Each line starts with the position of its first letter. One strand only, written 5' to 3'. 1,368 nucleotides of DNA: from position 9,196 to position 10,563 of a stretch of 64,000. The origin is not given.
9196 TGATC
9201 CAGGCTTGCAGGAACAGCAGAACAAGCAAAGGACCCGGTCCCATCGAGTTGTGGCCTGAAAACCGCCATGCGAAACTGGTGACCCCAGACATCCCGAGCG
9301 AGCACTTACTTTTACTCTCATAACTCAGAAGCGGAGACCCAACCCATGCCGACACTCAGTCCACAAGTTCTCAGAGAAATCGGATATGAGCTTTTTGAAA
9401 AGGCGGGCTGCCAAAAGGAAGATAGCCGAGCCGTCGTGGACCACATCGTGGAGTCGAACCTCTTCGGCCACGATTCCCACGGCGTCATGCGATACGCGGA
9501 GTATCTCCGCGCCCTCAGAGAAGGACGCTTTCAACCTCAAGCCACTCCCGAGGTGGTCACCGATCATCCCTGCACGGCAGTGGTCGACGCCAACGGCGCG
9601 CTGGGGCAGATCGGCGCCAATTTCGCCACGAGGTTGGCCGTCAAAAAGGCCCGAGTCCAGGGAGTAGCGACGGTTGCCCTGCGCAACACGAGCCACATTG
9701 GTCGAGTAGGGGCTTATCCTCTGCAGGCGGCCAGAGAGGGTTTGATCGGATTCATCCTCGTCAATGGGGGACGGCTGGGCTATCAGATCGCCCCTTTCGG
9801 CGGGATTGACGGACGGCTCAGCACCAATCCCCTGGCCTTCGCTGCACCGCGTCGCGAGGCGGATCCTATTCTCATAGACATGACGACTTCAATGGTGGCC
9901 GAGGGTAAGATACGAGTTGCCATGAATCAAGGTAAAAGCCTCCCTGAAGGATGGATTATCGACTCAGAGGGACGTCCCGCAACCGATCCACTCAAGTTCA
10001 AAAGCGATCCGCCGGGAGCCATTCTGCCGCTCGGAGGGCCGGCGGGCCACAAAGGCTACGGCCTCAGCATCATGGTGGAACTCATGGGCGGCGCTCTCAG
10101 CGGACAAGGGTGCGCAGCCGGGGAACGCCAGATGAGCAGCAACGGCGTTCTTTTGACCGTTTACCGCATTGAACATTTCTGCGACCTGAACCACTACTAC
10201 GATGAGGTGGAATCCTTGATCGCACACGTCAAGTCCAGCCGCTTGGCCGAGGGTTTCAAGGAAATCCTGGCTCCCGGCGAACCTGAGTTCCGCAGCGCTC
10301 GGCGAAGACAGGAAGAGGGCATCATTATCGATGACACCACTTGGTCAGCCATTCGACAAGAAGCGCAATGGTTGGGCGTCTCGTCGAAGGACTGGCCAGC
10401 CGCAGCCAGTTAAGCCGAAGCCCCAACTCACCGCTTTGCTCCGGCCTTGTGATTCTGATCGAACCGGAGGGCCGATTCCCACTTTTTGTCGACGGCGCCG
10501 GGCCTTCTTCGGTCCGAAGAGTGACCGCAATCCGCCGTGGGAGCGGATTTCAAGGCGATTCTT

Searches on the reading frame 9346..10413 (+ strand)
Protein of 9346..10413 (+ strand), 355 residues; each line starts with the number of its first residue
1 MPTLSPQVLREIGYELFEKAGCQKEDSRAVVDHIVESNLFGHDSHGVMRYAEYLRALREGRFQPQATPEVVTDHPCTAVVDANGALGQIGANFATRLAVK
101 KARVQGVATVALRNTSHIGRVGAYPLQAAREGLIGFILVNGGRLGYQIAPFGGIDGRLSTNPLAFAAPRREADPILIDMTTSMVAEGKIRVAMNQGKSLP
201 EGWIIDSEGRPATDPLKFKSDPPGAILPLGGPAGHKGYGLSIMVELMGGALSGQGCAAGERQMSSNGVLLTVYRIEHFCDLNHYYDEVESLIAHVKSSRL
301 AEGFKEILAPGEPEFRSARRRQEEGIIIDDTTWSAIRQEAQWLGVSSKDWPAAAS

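Call 33: search_protein_families(library=pfam, max_evalue=0.01, proteins=[window:9346-10413:+])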
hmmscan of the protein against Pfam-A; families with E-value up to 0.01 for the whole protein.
window:9346-10413:+ (355 aa): 1 family
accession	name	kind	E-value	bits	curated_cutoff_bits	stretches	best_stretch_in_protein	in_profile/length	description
PF02615.19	Ldh_2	-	3.1e-105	352.4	38.8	1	6-336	3-332/333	Malate/L-lactate dehydrogenase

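Call 46: find_encoding_contigs(protein=window:9346-10413:+, flank=6000, max_places=8)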
Protein window:9346-10413:+ (355 aa): no gene with exactly this product is on record in the collection.

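Call 48: find_homologous_proteins(query=window:9346-10413:+, max_evalue=1e-60)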
Query window:9346-10413:+ (355 aa): 3640 proteins with E <= 1e-60 among 8000 candidates; the best 120 are listed.
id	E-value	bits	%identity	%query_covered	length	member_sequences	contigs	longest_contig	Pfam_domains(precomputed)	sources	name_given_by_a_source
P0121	9.8e-237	803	100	100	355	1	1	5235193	PF02615.20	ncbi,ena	-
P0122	1.3e-214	730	90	100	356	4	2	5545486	PF02615.20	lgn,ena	-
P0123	1.5e-203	693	84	99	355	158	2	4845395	PF02615.20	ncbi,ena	-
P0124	1.1e-202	691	83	100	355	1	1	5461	PF02615.20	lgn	-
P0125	2.8e-197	673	82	100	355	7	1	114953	PF02615.20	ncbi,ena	-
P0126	1.3e-196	671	82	100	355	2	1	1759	PF02615.20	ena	-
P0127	7.0e-196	668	82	100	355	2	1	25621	PF02615.20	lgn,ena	-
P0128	2.6e-195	666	81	100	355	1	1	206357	PF02615.20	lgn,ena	-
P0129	6.0e-193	659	82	99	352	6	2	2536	PF02615.20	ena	-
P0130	1.3e-173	595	73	99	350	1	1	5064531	PF02615.20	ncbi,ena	-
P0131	8.6e-173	592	73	99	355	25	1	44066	PF02615.20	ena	-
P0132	1.2e-171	588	74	98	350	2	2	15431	PF02615.20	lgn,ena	-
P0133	1.4e-171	588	74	97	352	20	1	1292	PF02615.20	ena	-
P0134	5.4e-171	586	70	100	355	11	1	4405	PF02615.20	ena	-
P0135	1.2e-170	585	73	99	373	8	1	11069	PF02615.20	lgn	-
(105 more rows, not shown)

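Call 49: find_encoding_contigs(protein=P0121, flank=10000, max_places=3)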
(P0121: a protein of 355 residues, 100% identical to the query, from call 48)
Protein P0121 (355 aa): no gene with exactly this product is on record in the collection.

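Call 50: find_encoding_contigs(protein=P0122, flank=10000, max_places=3)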
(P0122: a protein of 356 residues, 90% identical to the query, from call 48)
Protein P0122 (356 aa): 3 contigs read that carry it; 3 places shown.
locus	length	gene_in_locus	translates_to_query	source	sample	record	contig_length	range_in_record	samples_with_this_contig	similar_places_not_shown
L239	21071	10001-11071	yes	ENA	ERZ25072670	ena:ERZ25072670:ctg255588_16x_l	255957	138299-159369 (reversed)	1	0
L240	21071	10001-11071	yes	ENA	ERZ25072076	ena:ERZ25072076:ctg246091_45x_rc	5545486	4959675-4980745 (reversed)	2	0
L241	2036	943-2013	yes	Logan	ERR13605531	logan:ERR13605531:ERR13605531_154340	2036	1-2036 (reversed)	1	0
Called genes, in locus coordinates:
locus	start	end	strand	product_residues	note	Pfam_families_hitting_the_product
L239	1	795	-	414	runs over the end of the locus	PF00557:Peptidase_M24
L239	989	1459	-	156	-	PF00011:HSP20, PF17886:ArsA_HSP20 (weak)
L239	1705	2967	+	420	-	PF13360:PQQ_2, PF13570:Beta-prop_ACSF4 (faint), PF13360:PQQ_2 (weak)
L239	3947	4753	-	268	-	PF01063:Aminotran_4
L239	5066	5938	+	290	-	PF01073:3Beta_HSD, PF01370:Epimerase, PF04321:RmlD_sub_bind (weak), PF13460:NAD_binding_10, PF16363:GDP_Man_Dehyd, PF07993:NAD_binding_4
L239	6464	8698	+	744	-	PF00982:Glyco_transf_20, PF02358:Trehalose_PPase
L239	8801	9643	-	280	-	PF01145:Band_7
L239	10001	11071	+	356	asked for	PF02615:Ldh_2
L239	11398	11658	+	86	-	-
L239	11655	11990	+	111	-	PF02452:PemK_toxin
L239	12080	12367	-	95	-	-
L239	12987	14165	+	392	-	PF00266:Aminotran_5, PF01212:Beta_elim_lyase, PF01053:Cys_Met_Meta_PP, PF01041:DegT_DnrJ_EryC1 (weak)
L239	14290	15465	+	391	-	PF03054:tRNA_Me_trans, PF20259:tRNA_Me_trans_M, PF20258:tRNA_Me_trans_C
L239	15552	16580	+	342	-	PF00850:Hist_deacetyl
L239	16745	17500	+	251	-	-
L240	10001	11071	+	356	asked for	PF02615:Ldh_2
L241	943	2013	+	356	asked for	PF02615:Ldh_2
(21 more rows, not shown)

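Call 51: find_encoding_contigs(protein=P0123, flank=10000, max_places=3)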
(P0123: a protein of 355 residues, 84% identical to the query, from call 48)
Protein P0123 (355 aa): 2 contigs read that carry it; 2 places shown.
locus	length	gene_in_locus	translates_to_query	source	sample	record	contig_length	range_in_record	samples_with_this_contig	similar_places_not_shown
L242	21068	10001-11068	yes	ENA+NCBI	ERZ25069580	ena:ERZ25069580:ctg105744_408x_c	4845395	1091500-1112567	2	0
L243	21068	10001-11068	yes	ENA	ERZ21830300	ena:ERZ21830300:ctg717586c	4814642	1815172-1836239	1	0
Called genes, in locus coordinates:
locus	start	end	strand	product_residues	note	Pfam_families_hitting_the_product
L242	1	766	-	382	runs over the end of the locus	PF04321:RmlD_sub_bind (faint), PF05368:NmrA (weak), PF01073:3Beta_HSD, PF01370:Epimerase, PF02719:Polysacc_synt_2, PF13460:NAD_binding_10, PF16363:GDP_Man_Dehyd, PF07993:NAD_binding_4 (weak)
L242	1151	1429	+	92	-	-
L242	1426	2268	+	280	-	PF13276:HTH_21 (weak), PF00665:rve (weak), PF13683:rve_3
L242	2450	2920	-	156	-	PF00011:HSP20, PF17886:ArsA_HSP20 (weak)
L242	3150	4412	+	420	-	PF13360:PQQ_2 (weak), PF13570:Beta-prop_ACSF4 (faint), PF13360:PQQ_2 (weak)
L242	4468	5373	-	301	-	PF01063:Aminotran_4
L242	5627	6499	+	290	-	PF01073:3Beta_HSD, PF01370:Epimerase, PF04321:RmlD_sub_bind (weak), PF13460:NAD_binding_10, PF16363:GDP_Man_Dehyd, PF07993:NAD_binding_4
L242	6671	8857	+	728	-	PF00982:Glyco_transf_20, PF02358:Trehalose_PPase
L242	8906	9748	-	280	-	PF01145:Band_7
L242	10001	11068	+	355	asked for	PF02615:Ldh_2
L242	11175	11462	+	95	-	PF01381:HTH_3, PF12844:HTH_19 (weak)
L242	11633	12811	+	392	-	PF00266:Aminotran_5, PF01212:Beta_elim_lyase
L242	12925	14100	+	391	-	PF03054:tRNA_Me_trans, PF20259:tRNA_Me_trans_M, PF20258:tRNA_Me_trans_C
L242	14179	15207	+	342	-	PF00850:Hist_deacetyl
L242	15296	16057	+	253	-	-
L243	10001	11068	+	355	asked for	PF02615:Ldh_2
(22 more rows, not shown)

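Call 53: list_cluster_members(proteins=[P0121, P0123, P0130])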
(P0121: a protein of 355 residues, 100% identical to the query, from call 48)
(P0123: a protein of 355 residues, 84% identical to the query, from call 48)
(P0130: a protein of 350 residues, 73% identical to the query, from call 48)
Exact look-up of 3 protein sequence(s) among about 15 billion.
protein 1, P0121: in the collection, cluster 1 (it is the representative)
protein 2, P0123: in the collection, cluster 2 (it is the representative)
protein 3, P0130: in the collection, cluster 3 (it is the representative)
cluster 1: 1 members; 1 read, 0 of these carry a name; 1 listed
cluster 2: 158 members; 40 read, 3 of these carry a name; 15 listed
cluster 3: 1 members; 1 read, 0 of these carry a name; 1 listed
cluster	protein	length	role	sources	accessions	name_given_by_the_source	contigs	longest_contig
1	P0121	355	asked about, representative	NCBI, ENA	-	-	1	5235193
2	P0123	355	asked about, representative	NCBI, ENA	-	-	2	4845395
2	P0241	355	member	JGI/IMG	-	uncharacterized oxidoreductase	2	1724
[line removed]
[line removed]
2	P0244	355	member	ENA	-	-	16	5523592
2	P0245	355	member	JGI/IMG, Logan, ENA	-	-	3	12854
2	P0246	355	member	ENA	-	-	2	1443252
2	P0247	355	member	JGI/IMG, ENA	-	-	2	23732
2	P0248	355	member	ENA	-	-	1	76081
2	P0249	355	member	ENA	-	-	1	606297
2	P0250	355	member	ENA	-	-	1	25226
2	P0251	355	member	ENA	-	-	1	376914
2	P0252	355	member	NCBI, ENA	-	-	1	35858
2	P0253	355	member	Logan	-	-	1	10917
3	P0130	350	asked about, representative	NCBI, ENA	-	-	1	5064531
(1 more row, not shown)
